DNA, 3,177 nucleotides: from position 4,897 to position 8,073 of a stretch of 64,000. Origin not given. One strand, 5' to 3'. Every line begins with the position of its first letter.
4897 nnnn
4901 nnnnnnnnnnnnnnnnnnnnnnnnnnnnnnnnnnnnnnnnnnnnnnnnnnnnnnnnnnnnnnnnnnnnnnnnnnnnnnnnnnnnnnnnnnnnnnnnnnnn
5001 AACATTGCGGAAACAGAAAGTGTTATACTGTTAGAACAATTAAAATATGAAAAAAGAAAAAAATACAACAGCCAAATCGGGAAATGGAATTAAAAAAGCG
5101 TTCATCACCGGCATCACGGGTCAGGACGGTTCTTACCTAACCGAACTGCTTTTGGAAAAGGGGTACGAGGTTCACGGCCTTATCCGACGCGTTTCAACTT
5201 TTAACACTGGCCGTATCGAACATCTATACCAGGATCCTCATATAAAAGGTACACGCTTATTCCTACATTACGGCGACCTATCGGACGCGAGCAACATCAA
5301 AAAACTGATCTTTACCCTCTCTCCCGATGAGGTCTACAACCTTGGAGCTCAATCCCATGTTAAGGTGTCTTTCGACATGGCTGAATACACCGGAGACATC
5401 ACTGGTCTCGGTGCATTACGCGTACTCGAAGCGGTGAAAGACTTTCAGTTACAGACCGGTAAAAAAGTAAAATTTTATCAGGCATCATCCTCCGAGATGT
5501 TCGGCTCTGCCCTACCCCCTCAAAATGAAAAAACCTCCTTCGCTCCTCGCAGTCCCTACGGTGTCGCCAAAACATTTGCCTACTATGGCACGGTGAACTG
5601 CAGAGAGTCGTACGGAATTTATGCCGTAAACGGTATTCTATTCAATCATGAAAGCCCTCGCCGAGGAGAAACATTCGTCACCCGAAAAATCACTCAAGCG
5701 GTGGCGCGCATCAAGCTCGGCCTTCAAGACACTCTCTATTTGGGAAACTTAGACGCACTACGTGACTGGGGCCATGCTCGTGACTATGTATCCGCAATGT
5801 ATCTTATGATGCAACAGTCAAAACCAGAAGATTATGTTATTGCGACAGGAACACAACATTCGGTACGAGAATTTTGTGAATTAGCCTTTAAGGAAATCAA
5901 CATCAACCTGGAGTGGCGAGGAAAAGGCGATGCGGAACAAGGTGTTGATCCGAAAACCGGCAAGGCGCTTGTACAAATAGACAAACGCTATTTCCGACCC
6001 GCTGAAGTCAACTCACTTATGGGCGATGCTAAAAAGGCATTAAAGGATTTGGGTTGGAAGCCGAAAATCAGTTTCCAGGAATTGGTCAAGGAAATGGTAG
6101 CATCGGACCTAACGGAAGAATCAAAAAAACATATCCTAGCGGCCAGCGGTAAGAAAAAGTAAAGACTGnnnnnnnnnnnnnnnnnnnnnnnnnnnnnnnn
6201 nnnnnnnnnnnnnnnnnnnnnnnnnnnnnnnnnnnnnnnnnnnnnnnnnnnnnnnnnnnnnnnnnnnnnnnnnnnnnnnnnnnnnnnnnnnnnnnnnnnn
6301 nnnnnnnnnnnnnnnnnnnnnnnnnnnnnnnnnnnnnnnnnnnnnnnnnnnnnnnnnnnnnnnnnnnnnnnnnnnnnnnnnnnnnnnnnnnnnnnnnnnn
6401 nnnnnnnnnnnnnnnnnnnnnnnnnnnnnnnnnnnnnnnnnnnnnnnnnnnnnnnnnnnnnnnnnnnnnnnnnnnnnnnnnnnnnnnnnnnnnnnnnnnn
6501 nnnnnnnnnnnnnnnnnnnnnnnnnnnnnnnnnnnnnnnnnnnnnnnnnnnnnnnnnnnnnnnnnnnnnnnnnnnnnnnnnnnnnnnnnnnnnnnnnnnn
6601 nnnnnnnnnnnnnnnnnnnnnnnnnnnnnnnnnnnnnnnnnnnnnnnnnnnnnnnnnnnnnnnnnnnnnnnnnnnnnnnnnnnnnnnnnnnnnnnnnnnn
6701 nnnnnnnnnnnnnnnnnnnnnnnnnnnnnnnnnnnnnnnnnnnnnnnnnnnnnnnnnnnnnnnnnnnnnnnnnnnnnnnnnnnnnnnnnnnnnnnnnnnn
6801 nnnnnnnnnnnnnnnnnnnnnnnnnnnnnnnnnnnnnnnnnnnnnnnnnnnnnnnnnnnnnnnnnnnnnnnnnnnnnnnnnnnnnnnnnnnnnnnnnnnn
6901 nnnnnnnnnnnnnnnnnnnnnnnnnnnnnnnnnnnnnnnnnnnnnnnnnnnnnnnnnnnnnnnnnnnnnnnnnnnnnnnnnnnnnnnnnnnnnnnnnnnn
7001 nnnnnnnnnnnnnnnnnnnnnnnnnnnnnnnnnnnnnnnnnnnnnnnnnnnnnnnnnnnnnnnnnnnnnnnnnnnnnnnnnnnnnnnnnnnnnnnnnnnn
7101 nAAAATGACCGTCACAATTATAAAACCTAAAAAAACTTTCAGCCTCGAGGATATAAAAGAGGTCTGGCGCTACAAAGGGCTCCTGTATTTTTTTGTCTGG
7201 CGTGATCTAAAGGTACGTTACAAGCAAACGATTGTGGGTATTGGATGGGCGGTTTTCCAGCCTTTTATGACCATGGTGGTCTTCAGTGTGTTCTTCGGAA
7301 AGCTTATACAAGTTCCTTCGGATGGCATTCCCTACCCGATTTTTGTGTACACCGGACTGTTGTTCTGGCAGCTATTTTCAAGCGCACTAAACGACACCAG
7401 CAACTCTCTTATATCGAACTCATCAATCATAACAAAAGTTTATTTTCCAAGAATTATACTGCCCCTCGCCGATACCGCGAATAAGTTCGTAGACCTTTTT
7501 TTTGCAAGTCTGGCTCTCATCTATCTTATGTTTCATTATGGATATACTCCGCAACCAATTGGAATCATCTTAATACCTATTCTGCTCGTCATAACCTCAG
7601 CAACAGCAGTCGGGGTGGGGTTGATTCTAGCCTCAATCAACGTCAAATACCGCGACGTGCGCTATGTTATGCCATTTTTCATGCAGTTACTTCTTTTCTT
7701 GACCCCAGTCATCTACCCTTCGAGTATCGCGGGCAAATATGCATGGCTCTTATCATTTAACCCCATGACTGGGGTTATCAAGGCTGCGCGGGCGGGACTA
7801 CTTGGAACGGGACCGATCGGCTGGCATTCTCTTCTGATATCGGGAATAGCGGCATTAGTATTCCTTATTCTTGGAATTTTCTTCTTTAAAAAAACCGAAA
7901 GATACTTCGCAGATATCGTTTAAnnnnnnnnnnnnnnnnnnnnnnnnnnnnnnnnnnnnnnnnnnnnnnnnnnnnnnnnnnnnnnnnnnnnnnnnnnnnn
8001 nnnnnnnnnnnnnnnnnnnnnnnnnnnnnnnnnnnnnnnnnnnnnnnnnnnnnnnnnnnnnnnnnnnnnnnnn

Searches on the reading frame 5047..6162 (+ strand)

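Call 46: search_protein_families(library=pfam, proteins=[window:5047-6162:+], max_evalue=0.00001)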
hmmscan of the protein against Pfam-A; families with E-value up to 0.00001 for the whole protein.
window:5047-6162:+ (371 aa): 2 families
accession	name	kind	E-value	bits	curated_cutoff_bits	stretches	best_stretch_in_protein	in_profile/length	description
PF16363.11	GDP_Man_Dehyd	-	4.6e-145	483.6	27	1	19-350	1-332/332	GDP-mannose 4,6 dehydratase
PF01370.27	Epimerase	-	2.4e-66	224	20.9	1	19-266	2-240/240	NAD dependent epimerase/dehydratase family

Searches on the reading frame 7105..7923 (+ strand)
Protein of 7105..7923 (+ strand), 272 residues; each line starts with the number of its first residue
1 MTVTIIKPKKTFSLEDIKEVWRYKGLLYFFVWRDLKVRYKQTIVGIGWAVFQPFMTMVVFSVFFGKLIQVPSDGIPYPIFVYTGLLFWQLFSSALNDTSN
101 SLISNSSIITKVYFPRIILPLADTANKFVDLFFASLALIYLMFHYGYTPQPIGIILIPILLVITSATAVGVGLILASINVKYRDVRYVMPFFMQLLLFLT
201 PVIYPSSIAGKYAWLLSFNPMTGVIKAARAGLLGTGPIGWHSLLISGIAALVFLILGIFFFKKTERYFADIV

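Call 46: search_protein_families(library=pfam, proteins=[window:7105-7923:+], max_evalue=0.00001)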
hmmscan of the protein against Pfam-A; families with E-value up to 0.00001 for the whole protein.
window:7105-7923:+ (272 aa): 1 family
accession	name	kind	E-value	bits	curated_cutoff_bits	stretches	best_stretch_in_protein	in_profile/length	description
PF01061.29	ABC2_membrane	-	1.4e-15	57.9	26.9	1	28-232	4-210/211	ABC-2 type transporter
